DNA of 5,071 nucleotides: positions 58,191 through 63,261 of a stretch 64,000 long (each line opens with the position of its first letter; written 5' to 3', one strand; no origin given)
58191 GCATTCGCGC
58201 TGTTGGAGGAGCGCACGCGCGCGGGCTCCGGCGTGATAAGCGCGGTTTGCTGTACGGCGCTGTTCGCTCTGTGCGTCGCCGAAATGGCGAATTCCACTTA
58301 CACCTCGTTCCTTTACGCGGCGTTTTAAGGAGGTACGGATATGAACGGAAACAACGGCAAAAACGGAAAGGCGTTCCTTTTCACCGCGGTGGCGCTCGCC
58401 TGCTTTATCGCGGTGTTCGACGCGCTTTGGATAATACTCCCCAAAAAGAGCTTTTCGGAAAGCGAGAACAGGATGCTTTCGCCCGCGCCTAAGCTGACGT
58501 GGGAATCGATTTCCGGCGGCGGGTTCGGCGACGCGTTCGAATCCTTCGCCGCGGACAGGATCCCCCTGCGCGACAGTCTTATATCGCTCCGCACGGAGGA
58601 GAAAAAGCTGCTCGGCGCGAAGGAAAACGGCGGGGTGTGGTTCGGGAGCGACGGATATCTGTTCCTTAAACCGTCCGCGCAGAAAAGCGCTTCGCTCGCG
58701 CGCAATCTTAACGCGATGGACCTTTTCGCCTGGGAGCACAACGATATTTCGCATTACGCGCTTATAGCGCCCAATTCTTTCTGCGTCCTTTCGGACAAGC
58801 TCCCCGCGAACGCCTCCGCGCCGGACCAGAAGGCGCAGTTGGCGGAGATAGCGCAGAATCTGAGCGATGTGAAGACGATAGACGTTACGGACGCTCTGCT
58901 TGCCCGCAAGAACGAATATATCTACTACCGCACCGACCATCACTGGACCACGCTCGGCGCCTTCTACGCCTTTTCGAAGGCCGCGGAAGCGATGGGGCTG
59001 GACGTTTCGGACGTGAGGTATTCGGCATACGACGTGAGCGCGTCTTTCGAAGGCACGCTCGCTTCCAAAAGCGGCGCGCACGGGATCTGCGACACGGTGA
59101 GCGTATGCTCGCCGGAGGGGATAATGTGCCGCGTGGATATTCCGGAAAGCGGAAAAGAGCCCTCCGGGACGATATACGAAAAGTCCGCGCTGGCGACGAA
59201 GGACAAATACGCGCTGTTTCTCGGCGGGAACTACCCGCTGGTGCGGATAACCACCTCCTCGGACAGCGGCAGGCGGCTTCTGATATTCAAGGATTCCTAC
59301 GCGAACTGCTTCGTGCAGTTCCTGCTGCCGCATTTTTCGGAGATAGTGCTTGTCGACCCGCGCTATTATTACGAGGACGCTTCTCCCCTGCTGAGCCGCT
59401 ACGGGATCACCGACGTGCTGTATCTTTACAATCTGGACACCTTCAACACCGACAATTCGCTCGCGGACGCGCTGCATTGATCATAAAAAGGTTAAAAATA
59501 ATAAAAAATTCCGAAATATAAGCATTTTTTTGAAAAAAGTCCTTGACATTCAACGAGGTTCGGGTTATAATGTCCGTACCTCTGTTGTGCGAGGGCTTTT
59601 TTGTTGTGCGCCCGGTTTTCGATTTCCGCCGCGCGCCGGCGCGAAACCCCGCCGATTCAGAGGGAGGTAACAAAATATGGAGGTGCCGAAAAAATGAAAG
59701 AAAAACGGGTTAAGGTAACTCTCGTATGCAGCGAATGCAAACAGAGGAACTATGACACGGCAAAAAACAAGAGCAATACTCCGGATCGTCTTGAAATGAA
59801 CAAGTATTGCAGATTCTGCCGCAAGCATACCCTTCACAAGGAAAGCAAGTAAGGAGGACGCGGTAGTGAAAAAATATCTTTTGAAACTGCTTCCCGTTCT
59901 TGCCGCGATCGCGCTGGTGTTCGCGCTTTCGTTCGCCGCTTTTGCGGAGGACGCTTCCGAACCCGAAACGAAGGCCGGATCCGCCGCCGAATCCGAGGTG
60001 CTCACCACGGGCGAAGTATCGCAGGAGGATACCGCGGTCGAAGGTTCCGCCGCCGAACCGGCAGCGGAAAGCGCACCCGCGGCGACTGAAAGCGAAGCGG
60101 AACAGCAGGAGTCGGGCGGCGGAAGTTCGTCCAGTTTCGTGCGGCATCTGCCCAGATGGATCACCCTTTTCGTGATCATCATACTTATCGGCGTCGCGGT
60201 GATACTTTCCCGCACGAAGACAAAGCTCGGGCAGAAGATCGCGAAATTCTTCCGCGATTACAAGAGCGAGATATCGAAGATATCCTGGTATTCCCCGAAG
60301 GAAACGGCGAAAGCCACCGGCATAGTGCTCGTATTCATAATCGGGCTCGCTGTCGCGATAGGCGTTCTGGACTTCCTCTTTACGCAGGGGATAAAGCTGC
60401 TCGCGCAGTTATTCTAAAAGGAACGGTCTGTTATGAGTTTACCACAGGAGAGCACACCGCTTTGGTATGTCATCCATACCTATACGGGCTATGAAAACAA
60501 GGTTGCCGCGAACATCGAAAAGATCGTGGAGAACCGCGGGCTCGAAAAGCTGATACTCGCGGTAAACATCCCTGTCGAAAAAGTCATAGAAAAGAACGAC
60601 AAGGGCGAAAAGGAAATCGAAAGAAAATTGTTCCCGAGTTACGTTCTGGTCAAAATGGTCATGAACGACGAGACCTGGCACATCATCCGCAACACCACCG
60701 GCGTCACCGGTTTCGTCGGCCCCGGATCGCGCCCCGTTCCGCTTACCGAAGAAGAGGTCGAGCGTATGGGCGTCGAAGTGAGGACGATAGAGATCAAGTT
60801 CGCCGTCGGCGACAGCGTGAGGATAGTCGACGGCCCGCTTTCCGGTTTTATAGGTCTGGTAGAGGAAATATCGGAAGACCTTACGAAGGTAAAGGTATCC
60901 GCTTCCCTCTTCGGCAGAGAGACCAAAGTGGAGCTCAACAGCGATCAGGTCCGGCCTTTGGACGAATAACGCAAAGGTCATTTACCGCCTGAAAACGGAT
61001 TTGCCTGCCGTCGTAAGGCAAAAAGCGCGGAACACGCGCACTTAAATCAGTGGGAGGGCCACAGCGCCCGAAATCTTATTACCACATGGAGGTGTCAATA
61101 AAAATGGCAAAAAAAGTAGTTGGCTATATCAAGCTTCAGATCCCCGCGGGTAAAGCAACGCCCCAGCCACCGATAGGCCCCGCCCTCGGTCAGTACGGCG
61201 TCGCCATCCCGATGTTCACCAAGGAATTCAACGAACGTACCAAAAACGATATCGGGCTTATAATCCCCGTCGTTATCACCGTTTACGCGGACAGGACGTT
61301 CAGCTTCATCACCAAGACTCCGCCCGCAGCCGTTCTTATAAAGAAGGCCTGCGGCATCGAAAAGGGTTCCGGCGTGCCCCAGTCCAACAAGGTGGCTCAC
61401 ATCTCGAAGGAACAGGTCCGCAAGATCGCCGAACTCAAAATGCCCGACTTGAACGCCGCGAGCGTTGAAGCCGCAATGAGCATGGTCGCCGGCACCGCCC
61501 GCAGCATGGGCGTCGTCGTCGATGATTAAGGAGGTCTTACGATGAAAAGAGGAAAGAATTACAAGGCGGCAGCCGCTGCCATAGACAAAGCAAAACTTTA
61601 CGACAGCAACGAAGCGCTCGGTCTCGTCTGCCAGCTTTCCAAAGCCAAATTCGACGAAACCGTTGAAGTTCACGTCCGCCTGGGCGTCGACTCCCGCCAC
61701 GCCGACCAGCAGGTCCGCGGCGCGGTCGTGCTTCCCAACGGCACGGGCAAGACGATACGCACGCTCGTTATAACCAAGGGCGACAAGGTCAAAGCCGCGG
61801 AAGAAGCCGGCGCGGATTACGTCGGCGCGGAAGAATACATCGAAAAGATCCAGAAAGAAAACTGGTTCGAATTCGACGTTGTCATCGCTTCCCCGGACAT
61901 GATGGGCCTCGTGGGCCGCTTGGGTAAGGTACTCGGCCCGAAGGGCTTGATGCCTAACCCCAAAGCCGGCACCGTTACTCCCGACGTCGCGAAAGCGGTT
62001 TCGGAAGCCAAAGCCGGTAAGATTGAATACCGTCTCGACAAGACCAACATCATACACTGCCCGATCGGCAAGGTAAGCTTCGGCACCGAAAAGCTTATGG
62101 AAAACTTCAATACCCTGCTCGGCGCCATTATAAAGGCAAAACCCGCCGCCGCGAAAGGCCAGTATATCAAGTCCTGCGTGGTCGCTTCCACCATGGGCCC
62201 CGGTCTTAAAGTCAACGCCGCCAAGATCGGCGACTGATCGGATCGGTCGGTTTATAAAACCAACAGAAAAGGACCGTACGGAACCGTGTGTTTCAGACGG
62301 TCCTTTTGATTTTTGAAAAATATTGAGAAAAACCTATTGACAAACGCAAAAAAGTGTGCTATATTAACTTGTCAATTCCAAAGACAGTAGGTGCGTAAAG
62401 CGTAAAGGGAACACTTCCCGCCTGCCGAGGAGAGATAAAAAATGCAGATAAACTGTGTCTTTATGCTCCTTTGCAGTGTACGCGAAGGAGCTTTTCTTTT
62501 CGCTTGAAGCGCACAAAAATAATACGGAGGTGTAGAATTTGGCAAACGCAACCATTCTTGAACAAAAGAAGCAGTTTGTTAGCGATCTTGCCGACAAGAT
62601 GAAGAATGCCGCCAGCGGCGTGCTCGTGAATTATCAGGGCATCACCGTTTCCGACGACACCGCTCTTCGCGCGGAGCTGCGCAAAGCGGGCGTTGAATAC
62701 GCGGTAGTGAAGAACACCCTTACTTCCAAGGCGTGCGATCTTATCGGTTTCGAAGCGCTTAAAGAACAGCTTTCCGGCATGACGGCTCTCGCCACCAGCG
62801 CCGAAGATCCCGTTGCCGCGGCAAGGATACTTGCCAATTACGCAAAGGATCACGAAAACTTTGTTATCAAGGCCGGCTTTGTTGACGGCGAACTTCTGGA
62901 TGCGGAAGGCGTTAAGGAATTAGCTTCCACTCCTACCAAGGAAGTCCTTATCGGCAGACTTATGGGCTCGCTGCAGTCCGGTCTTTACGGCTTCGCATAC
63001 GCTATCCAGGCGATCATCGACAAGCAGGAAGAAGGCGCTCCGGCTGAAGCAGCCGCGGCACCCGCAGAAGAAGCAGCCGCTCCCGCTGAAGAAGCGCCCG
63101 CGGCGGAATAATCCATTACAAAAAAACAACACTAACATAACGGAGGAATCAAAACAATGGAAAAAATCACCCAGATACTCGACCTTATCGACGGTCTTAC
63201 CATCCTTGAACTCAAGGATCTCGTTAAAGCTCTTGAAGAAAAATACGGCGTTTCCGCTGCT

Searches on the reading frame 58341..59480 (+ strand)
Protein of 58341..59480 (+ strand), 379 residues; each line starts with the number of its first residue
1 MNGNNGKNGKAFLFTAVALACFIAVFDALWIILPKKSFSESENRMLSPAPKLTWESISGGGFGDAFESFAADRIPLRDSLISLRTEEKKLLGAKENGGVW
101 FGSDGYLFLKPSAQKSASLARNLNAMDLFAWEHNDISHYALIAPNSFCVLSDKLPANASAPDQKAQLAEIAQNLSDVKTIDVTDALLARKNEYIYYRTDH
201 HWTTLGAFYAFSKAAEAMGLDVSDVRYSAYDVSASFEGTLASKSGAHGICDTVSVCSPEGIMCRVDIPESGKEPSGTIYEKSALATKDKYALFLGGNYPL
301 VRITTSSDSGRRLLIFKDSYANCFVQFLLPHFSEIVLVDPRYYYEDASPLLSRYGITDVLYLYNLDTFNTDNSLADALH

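Call 80: search_protein_families(library=pfam, proteins=[window:58341-59480:+], max_evalue=0.001)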
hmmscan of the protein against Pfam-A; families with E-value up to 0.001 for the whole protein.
window:58341-59480:+ (379 aa): 2 families
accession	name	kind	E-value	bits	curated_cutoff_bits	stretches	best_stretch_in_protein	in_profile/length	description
PF14286.12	DHHW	-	3.8e-25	89.4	25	1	138-337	176-384/385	DHHW protein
PF16822.11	ALGX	-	8.4e-11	42.5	26.5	1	99-224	1-138/268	SGNH hydrolase-like domain, acetyltransferase AlgX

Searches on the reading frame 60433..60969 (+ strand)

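Call 80: search_protein_families(library=pfam, proteins=[window:60433-60969:+], max_evalue=0.001)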
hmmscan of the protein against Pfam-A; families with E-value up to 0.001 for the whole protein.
window:60433-60969:+ (178 aa): 3 families
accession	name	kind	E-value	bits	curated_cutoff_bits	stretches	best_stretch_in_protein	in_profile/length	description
PF02357.24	NusG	-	1.3e-29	103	22.2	1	11-112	3-92/93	Transcription termination factor nusG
PF00467.35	KOW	-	4.3e-05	23.6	22.3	1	125-153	1-29/32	KOW motif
PF23284.2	KOW2_Spt5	-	0.0002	21.6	28.9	1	126-174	2-48/50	Transcription elongation factor SPT5, second KOW domain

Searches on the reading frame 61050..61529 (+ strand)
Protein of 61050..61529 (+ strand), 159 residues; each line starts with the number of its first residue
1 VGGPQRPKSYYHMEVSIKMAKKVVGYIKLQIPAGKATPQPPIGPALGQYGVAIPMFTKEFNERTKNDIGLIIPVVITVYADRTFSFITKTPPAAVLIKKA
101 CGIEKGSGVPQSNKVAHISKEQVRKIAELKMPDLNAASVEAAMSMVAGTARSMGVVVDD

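Call 80: search_protein_families(library=pfam, proteins=[window:61050-61529:+], max_evalue=0.001)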
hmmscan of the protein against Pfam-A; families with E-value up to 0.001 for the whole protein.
window:61050-61529:+ (159 aa): 2 families
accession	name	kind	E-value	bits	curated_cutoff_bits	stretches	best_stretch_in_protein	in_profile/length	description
PF00298.24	Ribosomal_L11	-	3.4e-29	101.5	21.4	1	89-157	1-69/69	Ribosomal protein L11, RNA binding domain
PF03946.19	Ribosomal_L11_N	-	1.5e-26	92.4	32.9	1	27-84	1-58/58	Ribosomal protein L11, N-terminal domain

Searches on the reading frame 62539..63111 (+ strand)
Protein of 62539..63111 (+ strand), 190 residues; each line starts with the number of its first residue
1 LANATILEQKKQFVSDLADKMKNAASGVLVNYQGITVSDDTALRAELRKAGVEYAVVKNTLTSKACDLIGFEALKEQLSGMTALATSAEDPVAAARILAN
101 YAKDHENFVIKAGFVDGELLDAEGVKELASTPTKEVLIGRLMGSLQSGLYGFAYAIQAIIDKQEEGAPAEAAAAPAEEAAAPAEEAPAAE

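Call 80: search_protein_families(library=pfam, proteins=[window:62539-63111:+], max_evalue=0.001)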
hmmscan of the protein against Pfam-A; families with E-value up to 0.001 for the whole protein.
window:62539-63111:+ (190 aa): 1 family
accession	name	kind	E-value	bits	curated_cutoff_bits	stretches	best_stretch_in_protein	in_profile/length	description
PF00466.25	Ribosomal_L10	-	1.7e-25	89.5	22.8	1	7-103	3-100/100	Ribosomal protein L10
